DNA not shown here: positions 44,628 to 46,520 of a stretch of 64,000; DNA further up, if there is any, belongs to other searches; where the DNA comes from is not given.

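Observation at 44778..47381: SF2 helicase carrying five tandem ~70-aa C-terminal repeats of an unrecognised motif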

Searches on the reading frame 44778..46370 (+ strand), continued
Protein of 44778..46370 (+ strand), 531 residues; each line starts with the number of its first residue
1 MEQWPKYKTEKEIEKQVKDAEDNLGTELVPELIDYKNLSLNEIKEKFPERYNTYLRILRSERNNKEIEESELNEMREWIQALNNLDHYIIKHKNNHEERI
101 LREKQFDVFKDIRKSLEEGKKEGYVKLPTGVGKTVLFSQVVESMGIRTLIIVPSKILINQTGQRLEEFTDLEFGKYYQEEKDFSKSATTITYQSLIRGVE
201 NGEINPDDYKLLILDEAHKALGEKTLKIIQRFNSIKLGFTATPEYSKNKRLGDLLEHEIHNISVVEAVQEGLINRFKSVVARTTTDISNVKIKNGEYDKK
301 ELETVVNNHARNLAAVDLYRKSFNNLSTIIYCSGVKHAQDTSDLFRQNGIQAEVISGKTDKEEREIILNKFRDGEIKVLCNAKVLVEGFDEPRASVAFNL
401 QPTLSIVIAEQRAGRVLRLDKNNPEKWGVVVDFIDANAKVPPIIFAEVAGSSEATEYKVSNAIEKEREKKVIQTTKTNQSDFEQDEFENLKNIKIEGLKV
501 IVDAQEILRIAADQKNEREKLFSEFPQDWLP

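Call 57: fold_search(model_id=the predicted structure, library=pdb)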
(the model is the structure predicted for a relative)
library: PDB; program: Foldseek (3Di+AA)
matches with E <= 10: 1663; with E <= 0.001: 946
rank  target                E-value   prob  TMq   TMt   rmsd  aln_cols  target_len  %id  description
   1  5tnu_A                2.9e-17  1.00  0.18  0.34  21.6       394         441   26  S. tokodaii XPB II crystal structure at 3.0 Angstrom resolution (released 2017-11-01)
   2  6p4w_A                6.2e-17  1.00  0.23  0.40   9.4       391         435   26  XPB helicase in a complex with truncated Bax1 from Sulfurisphaera tokodaii at 2.96 Angstrom resolution (released 2020-06-03)
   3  6p4f_C                6.8e-16  1.00  0.32  0.61   4.4       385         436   27  Crystal structure of the XPB-Bax1-forked DNA ternary complex (released 2020-06-17)
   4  8h5y_A                7.5e-16  1.00  0.31  0.45   5.3       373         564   21  Crystal structure of RadD- ADP complex (released 2023-10-18)
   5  8h5z_B                7.5e-16  1.00  0.31  0.46   5.2       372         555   20  Crystal structure of RadD/ATP analogue complex (released 2023-10-18)
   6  7r7j_B                8.7e-16  1.00  0.32  0.46   4.7       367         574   21  Crystal structure of RadD with ADP (released 2022-04-13)
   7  6jde_A                9.7e-16  1.00  0.30  0.45   5.6       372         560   20  crystal structure of a DNA repair protein (released 2019-06-26)
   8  6p4o_C                1.3e-15  1.00  0.25  0.44   8.3       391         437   27  Complex of XPB helicase with Bax1 endonuclease from Sulfurisphaera tokodaii at 3.15 Angstroms resolution (released 2020-06-03)
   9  7egb_6                1.7e-15  1.00  0.33  0.47   4.0       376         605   20  TFIID-based holo PIC on SCP promoter (released 2021-05-05)
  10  6p4o_A                1.7e-15  1.00  0.26  0.46   8.3       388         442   27  Complex of XPB helicase with Bax1 endonuclease from Sulfurisphaera tokodaii at 3.15 Angstroms resolution (released 2020-06-03)
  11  6p4o_E                7.7e-15  1.00  0.26  0.45   8.3       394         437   25  Complex of XPB helicase with Bax1 endonuclease from Sulfurisphaera tokodaii at 3.15 Angstroms resolution (released 2020-06-03)
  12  9pd3_A                8.1e-15  1.00  0.34  0.46   4.2       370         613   21  NER dual incision complex - DuIS (released 2026-02-18)
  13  8ebs_A                8.1e-15  1.00  0.33  0.46   3.8       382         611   21  Initial DNA-lesion (Cy5) binding by XPC and TFIIH (released 2023-04-19)
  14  8h5z_A                9.5e-15  1.00  0.31  0.45   5.2       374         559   20  Crystal structure of RadD/ATP analogue complex (released 2023-10-18)
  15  6jde_B                1.1e-14  1.00  0.31  0.45   5.2       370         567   20  crystal structure of a DNA repair protein (released 2019-06-26)
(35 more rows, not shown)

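Call 58: search_protein_families(library=padloc, proteins=[P0020], max_evalue=0.001)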
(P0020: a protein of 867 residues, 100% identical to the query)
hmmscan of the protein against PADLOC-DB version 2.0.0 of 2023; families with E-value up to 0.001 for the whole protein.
P0020 (867 aa): 15 families
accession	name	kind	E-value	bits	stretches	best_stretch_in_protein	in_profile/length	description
PDLC02707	PbeA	-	3.7e-23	80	1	73-434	218-630/672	PbeA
PDLC03658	mREase_IV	-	5.6e-22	75.3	1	110-450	232-573/953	Type IV methyl-directed restriction enzyme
PDLC03659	mREase_IV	-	7.7e-22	75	1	141-435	267-567/945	Type IV methyl-directed restriction enzyme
PDLC02704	PbeA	-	3.1e-18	63.6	1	322-436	527-646/682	PbeA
PDLC02706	PbeA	-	1.1e-09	35.4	1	359-422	599-662/722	PbeA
PDLC03928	PsyrT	-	3.9e-09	33.4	1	279-501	192-409/689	-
PDLC02705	PbeA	-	4.2e-07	26.5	1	327-447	527-646/691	PbeA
PDLC02861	DpdF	-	4e-06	23.4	1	286-394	200-308/611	DpdF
PDLC02703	PbeA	-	5.8e-06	23.2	1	367-436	547-616/626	PbeA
PDLC01439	typeIV_DinG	-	9.7e-06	22.5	1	102-163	17-77/575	CAS-IV-A; associated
PDLC03047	REase_I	-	1.1e-05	21.4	1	102-245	345-493/1107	Type I restriction enzyme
PDLC02872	DpdF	-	0.00012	18.8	0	329-375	399-446/859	DpdF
PDLC01770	Cas3g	-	0.00017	18.2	0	277-438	203-356/733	-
PDLC02864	DpdF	-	0.00061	16.7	0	306-390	215-299/610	DpdF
PDLC01730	typeIV_DinG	-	0.00066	16.1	0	90-167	112-190/802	Csf4_1_IVA1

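Call 59: search_protein_families(library=phrogs, proteins=[P0020], max_evalue=0.001)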
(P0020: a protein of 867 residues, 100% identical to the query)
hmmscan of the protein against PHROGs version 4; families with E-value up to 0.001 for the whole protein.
P0020 (867 aa): 2 families
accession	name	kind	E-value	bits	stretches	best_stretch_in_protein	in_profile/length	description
phrog_16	-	DNA, RNA and nucleotide metabolism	5.5e-73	247.6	1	89-615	261-682/986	DNA helicase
phrog_2488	-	DNA, RNA and nucleotide metabolism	2.2e-05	24.4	1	98-169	19-95/579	DNA helicase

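Call 61: search_dna_similar(query=window:44778-46352:+, collection=phages, mode=protein, max_evalue=1e-10, max_rows=15)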
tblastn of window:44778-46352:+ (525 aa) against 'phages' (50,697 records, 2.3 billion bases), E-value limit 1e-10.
Records with a match: 1931; places in all: 1934; records where one place covers at least 80% of the query: 0.
Best place of each record, by identity: <60% 1931.
By first word of the organism name: Mycobacterium 462; Vibrio 338; Streptococcus 260; Escherichia 103; Pseudomonas 100; Klebsiella 66; Stx2a-converting 62; Salmonella 59; Lactobacillus 34; Rhizobium 29; and 86 more.
By host as written in the record: - 395; Mycobacterium smegmatis mc2 155 335; Streptococcus thermophilus 102; Mycobacterium smegmatis mc#155 76; Vibrio lentus 49; Klebsiella pneumoniae 36; Escherichia coli 35; Pseudomonas aeruginosa 33; and 440 more.
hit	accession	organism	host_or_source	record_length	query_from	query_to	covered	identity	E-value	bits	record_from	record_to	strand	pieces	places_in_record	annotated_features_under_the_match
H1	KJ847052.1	Idiomarinaceae phage 1N2-2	Idiomarinaceae bacterium N2-2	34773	100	454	68%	28.3%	5e-28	125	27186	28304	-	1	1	putative ATP-dependent helicase | putative Cas4-domain exonuclease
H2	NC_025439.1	Idiomarinaceae phage 1N2-2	Idiomarinaceae bacterium N2-2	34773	100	454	68%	28.3%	5e-28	125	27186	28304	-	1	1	putative ATP-dependent helicase | Cas4-domain exonuclease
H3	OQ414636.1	Pelagibacter phage EXVC032P Baldr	Candidadtus Pelagibacter sp. HTCC1062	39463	100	422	62%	31.0%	6e-35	145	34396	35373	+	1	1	DNA helicase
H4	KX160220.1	Lactococcus phage Dub35A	Lactococcus lactis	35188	88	434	66%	28.7%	9e-24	112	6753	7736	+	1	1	DEAD/DEAH box helicase | nucleotide-binding protein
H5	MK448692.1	Streptococcus phage Javan173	Streptococcus entericus DSM_14446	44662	101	464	69%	27.3%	3e-33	140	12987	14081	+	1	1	DNA helicase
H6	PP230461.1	Bordetella phage PY223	Bordetella bronchiseptica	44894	101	485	73%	25.9%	1e-23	111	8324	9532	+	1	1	SSL2: helicase conserved C-terminal domain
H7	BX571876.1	Leptospira phage LE1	-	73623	51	419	70%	26.8%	1e-21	105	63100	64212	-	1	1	Helicase C-terminal domain | unnamed protein product; plasmid replication/partition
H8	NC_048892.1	Leptospira phage LE1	-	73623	51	419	70%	26.8%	1e-21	105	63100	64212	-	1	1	DEAD/DEAH box helicase | ParB/RepB/Spo0J family partition protein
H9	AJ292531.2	Lactococcus phage phi31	Lactococcus lactis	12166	101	434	64%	29.5%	6e-24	112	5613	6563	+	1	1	hel31: putative helicase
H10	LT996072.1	Bacteriophage sp.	-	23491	101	434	64%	29.5%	7e-24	112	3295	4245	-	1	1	record has no annotation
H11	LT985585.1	Bacteriophage sp.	-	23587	101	434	64%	29.5%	7e-24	112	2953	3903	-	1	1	record has no annotation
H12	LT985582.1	Bacteriophage sp.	-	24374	101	434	64%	29.5%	7e-24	112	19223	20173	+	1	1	record has no annotation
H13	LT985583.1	Bacteriophage sp.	-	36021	101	434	64%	29.3%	2e-24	114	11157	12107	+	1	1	record has no annotation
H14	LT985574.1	Bacteriophage sp.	-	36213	101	434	64%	29.3%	2e-24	114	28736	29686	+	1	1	record has no annotation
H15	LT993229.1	Bacteriophage sp.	-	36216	101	434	64%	29.3%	2e-24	114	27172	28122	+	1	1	record has no annotation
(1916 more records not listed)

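Call 62: search_protein_families(library=pfam, proteins=[P0021, P0111], max_evalue=10)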
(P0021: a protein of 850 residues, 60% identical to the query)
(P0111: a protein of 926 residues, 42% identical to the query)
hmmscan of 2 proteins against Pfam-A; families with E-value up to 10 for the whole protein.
P0021 (850 aa): 15 families
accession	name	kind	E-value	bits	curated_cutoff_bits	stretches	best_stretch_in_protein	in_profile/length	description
PF04851.21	ResIII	-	5.9e-24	85.3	22.5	1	102-245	4-163/164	Type III restriction enzyme, res subunit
PF00271.37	Helicase_C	-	6.5e-15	55.8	23.5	1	326-421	14-109/110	Helicase conserved C-terminal domain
PF00270.35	DEAD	-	4.2e-11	43.3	26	1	124-248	17-163/167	DEAD/DEAH box helicase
PF18766.7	SWI2_SNF2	-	1.6e-06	28.4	26.7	1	121-304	18-215/221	SWI2/SNF2 ATPase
PF19196.5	DUF5871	-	5.4e-05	23.5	26.9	1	613-643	29-59/137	Family of unknown function (DUF5871)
PF13551.12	HTH_29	-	7.7e-05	23.2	28.1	0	589-623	7-41/64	Winged helix-turn helix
PF18420.7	CSN4_RPN5_eIF3a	-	0.00036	21.1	26.4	0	743-759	17-33/42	CSN4/RPN5/eIF3a helix turn helix domain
PF02078.22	Synapsin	-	0.00061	20.4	23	0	561-581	58-78/103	Synapsin, N-terminal domain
PF18561.7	Regnase_1_C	-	0.0082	16.3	25.7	0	834-847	16-29/46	Endoribonuclease Regnase 1/ ZC3H12 C-terminal domain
PF16203.11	ERCC3_RAD25_C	-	0.049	13.4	27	1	352-424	80-154/248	ERCC3/RAD25/XPB C-terminal helicase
PF02142.27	MGS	-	0.07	13.7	24.1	1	344-383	23-66/94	MGS-like domain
PF00148.24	Oxidored_nitro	-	0.078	12.3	28.6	1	305-383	250-328/399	Nitrogenase component 1 type Oxidoreductase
PF21911.1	PG_1098_N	-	0.091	12.7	23.6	0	609-624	7-22/45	N-terminal domain in putative methyltransferase PG_1098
PF18427.7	DDR_swiveling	-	0.33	11.5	26.5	0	577-613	86-121/162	DD-reactivating factor swiveling domain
PF09713.15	A_thal_3526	-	0.63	10.8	27.8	0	663-695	19-51/53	Plant protein 1589 of unknown function (A_thal_3526)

P0111 (926 aa): 15 families
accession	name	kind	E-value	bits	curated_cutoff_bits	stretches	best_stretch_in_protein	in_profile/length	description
PF04851.21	ResIII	-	1.1e-29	103.9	22.5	1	102-247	4-163/164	Type III restriction enzyme, res subunit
PF00270.35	DEAD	-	3.2e-13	50.2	26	1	117-248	12-162/167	DEAD/DEAH box helicase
PF00271.37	Helicase_C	-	1.1e-12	48.6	23.5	1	328-422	14-108/110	Helicase conserved C-terminal domain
PF18766.7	SWI2_SNF2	-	2.3e-12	47.5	26.7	1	106-292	2-201/221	SWI2/SNF2 ATPase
PF13551.12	HTH_29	-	7.1e-07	29.7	28.1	0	797-850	11-64/64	Winged helix-turn helix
PF00176.29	SNF2-rel_dom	-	0.00019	21.1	24.9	1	106-259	52-176/290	SNF2-related domain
PF07652.20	Flavi_DEAD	-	0.00029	21.3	21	1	127-249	10-139/148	Flavivirus DEAD domain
PF09848.15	SLFN-g3_helicase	-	0.00058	19.7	24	1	130-236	10-105/354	Schlafen group 3, DNA/RNA helicase domain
PF13518.12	HTH_28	-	0.0025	18.3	25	0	517-545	11-38/52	Helix-turn-helix domain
PF13401.12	AAA_22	-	0.0035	18.1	27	1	129-237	13-113/130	AAA domain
PF09713.15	A_thal_3526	-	0.0069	17.1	27.8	1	520-554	17-51/53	Plant protein 1589 of unknown function (A_thal_3526)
PF13384.12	HTH_23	-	0.017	15.4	24.6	0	804-824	23-43/50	Homeodomain-like domain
PF13604.12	AAA_30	-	0.017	15.3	27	1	111-228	8-105/191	AAA domain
PF21134.2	T4_UVSX_C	-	0.037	14.6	27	1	854-879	9-34/65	Bacteriophage T4, Recombination and repair protein, C-terminal domain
PF00768.25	Peptidase_S11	-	0.19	11.6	27.6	1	284-324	73-113/239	D-alanyl-D-alanine carboxypeptidase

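Call 84: list_cluster_members(proteins=[P0020, P0021, P0148, P0140])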
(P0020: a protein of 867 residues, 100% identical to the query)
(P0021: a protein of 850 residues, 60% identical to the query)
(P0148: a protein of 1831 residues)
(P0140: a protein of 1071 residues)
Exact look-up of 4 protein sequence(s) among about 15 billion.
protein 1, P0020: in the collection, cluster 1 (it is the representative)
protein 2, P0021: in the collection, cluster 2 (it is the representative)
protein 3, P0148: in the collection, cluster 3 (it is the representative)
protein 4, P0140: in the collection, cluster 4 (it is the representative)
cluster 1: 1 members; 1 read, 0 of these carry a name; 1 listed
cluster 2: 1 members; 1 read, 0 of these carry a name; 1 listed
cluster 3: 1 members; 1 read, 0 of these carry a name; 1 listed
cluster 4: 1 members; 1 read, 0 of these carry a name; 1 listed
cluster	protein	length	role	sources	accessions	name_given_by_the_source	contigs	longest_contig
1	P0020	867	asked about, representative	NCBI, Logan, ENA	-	-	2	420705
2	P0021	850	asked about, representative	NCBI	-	-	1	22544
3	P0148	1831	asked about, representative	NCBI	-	-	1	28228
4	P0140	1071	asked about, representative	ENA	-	-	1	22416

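Call 89: find_encoding_contigs(protein=P0021, flank=4000, max_places=1)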
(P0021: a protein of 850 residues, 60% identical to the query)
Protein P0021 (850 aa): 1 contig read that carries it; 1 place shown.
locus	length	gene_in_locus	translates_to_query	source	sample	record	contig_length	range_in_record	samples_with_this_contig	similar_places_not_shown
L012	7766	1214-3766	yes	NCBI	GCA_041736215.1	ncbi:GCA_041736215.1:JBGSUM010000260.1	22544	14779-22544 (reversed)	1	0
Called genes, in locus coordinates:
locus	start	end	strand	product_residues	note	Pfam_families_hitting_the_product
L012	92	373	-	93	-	-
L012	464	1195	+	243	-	PF02463:SMC_N (faint), PF20720:nSTAND3 (faint), PF00005:ABC_tran, PF13304:AAA_21 (faint)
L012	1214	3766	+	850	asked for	PF00270:DEAD, PF04851:ResIII, PF18766:SWI2_SNF2 (weak), PF00271:Helicase_C, PF26137:Toxin_SdpC (faint), PF25896:HTH_AT3G52170 (faint)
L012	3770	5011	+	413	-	PF12704:MacB_PCD, PF02687:FtsX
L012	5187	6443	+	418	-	PF12704:MacB_PCD, PF02687:FtsX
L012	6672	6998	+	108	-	-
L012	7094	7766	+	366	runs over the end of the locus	PF13462:Thioredoxin_4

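Call 90: find_encoding_contigs(protein=P0111, flank=1000, max_places=1)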
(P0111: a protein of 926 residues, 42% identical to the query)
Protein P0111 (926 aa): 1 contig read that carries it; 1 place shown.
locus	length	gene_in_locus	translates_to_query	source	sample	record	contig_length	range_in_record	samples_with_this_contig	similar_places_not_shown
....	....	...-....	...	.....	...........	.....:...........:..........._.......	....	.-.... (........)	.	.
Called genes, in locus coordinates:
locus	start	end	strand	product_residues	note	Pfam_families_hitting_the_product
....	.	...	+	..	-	?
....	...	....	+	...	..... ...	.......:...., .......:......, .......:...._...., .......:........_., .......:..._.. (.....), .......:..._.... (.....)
